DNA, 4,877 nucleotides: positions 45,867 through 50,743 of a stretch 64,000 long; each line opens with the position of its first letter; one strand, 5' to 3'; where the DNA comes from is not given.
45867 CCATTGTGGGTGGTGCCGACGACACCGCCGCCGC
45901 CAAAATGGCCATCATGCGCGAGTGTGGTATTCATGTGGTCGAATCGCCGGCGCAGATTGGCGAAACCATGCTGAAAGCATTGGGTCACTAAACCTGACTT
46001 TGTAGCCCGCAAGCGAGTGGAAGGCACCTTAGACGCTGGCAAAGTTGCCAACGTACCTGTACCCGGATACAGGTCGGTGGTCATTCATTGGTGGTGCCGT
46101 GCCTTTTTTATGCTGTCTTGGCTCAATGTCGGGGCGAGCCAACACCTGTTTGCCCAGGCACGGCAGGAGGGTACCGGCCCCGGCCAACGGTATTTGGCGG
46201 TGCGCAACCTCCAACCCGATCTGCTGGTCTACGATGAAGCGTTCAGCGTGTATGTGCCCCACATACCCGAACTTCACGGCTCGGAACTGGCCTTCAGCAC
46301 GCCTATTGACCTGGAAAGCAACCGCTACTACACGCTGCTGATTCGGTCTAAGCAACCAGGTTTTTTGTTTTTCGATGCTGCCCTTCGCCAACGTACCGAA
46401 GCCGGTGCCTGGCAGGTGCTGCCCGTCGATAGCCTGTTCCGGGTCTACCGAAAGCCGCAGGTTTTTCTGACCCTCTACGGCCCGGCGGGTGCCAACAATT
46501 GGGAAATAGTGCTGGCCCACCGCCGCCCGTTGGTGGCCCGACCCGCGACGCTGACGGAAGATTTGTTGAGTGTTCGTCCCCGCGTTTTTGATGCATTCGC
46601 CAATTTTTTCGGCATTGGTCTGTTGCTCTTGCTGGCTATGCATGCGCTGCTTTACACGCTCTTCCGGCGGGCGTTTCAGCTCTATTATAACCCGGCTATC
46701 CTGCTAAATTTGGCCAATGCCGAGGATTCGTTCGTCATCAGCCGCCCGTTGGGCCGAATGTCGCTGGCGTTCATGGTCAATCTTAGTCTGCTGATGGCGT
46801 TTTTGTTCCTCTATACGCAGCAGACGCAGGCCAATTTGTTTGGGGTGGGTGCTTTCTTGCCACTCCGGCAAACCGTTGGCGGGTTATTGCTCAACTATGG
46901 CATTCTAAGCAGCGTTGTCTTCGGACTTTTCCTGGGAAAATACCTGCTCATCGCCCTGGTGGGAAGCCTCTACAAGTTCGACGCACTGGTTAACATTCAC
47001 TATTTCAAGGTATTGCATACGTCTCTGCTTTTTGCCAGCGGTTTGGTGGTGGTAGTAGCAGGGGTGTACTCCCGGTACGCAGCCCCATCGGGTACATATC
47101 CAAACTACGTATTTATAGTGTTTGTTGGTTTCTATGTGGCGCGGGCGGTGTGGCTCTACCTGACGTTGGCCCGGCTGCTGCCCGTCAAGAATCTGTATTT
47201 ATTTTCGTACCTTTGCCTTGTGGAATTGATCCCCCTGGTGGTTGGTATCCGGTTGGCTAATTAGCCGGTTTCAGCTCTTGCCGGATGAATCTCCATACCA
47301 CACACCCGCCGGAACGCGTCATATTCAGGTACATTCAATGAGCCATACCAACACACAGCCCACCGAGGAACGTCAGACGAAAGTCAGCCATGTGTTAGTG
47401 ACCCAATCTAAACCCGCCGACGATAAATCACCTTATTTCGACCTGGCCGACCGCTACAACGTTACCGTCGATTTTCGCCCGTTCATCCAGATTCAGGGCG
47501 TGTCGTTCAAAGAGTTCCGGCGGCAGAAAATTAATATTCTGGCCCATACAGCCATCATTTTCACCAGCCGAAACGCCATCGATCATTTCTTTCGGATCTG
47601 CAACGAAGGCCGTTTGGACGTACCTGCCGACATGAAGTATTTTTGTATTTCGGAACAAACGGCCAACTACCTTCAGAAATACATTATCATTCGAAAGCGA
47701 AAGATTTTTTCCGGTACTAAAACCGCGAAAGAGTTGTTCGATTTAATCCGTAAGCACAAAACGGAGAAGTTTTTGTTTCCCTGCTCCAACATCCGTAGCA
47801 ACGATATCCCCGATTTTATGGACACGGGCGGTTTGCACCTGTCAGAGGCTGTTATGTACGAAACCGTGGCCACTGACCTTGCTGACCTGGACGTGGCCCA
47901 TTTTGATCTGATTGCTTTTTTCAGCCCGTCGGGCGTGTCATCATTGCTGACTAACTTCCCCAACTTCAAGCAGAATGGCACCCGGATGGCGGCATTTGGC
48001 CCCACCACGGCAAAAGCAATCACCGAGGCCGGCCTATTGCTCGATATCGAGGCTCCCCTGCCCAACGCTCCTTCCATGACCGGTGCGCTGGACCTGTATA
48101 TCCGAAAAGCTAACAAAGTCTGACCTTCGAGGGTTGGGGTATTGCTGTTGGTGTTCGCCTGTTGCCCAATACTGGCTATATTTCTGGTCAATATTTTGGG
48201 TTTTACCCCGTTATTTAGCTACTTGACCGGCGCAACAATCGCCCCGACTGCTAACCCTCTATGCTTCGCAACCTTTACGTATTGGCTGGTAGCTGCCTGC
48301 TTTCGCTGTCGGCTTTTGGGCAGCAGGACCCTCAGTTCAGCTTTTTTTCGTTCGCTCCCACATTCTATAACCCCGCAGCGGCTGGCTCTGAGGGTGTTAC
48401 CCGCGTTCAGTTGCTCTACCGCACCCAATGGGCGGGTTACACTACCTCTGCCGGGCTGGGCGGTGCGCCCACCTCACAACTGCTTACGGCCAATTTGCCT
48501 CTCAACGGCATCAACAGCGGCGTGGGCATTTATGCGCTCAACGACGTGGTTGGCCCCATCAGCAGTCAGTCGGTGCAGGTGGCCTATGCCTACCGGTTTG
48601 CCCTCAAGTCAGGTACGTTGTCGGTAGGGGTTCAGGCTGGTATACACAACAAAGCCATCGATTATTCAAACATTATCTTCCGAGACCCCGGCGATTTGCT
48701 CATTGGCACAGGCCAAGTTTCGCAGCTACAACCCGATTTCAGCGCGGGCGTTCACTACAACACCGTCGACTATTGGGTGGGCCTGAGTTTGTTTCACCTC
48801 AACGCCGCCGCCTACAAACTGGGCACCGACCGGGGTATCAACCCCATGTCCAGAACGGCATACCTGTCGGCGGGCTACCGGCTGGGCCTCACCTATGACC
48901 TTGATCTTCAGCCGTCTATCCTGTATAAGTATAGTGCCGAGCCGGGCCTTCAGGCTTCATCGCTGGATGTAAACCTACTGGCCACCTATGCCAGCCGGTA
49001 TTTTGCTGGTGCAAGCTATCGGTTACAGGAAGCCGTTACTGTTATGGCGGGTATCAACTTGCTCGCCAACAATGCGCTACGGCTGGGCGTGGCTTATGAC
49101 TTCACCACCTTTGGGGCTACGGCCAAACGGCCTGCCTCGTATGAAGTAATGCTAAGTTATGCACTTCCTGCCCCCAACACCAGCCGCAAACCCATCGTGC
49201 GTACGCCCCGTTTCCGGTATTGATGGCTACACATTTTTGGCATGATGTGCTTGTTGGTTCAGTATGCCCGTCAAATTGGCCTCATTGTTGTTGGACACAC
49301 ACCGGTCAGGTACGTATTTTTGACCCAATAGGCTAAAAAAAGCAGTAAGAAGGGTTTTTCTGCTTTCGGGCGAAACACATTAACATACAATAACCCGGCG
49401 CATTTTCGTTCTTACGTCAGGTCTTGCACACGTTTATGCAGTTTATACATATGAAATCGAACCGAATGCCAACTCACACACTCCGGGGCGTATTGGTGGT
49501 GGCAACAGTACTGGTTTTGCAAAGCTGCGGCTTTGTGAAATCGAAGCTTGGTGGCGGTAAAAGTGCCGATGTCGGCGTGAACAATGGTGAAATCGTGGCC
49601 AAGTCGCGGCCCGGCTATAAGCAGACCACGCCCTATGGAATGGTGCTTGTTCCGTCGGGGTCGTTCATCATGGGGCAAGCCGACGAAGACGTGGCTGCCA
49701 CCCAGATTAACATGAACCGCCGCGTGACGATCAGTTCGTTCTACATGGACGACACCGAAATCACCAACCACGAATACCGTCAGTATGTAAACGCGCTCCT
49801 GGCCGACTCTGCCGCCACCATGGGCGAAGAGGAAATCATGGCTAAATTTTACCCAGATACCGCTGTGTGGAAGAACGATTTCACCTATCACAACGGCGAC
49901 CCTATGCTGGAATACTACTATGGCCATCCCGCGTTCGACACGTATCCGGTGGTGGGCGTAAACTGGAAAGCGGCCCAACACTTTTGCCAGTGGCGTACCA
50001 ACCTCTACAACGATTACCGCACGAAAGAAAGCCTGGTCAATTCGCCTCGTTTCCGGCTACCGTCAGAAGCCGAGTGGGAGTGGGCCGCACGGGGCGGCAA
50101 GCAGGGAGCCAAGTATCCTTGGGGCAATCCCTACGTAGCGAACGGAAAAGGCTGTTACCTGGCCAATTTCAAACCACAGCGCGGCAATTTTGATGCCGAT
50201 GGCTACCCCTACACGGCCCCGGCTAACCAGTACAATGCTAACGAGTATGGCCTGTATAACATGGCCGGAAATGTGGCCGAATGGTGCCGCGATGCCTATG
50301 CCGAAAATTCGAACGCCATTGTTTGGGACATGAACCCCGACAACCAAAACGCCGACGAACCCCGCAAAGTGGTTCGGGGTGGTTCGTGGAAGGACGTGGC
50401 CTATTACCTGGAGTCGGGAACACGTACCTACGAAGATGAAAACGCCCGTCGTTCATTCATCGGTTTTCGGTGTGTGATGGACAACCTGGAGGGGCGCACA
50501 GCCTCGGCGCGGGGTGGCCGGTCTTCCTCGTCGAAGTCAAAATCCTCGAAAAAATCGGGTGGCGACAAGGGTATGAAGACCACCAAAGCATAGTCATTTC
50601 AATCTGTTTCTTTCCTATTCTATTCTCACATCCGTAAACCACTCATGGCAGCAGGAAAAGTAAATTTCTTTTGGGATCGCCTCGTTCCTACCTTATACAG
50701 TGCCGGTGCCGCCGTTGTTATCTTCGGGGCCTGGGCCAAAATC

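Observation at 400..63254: Window-wide ~100-fold over-represented 9-mer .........: candidate DNA-uptake-sequence or HIP1-like system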

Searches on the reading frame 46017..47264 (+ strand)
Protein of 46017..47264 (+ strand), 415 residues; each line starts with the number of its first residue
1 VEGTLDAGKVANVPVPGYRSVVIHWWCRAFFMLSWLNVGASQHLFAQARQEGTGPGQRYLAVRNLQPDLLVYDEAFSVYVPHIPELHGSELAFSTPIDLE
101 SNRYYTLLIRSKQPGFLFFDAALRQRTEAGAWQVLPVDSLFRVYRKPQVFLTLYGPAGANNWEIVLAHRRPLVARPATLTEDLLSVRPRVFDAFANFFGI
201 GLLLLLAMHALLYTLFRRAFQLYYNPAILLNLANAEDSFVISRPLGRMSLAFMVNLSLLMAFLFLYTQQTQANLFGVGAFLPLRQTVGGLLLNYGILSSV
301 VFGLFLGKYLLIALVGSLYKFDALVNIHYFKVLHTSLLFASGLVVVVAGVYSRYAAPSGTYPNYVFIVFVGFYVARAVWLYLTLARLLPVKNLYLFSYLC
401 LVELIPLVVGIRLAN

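Call 9: search_protein_families(library=pfam, proteins=[window:46017-47264:+])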
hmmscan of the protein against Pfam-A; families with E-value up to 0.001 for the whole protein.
window:46017-47264:+ (415 aa): 1 family
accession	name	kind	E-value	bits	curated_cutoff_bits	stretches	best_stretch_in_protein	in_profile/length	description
PF14093.11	DUF4271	-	1e-19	71.7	29.7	1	200-412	3-204/206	Domain of unknown function (DUF4271)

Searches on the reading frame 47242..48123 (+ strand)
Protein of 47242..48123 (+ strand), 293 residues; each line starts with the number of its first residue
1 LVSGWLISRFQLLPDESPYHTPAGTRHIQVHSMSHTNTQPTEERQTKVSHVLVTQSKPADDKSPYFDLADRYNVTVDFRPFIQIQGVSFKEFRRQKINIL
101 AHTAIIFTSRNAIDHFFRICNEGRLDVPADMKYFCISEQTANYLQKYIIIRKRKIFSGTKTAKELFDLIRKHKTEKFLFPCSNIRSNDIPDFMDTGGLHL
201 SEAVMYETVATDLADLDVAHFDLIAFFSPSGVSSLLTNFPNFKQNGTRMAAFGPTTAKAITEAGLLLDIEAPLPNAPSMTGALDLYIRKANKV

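Call 25: search_protein_families(library=pfam, proteins=[window:47242-48123:+])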
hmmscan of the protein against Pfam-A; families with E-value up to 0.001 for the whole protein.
window:47242-48123:+ (293 aa): 1 family
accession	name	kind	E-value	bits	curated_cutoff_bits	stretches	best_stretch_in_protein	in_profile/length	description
PF02602.20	HEM4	-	2.7e-38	131.8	27.5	1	72-280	10-230/231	Uroporphyrinogen-III synthase HemD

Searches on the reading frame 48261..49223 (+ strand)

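Call 25: search_protein_families(library=pfam, proteins=[window:48261-49223:+])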
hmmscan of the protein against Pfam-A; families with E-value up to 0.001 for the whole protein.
window:48261-49223:+ (320 aa): 1 family
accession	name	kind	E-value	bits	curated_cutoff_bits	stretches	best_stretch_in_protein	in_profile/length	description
PF11751.14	PorP_SprF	-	7.2e-64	216.4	22.3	1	19-300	2-273/273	Type IX secretion system membrane protein PorP/SprF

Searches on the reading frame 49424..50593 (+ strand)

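Call 9: search_protein_families(library=pfam, proteins=[window:49424-50593:+])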
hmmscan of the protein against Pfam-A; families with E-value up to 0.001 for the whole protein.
window:49424-50593:+ (389 aa): 1 family
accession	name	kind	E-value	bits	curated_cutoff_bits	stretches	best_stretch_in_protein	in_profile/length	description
PF03781.23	FGE-sulfatase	-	3e-53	181.5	23.3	1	72-351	4-254/255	Sulfatase-modifying factor enzyme 1-like domain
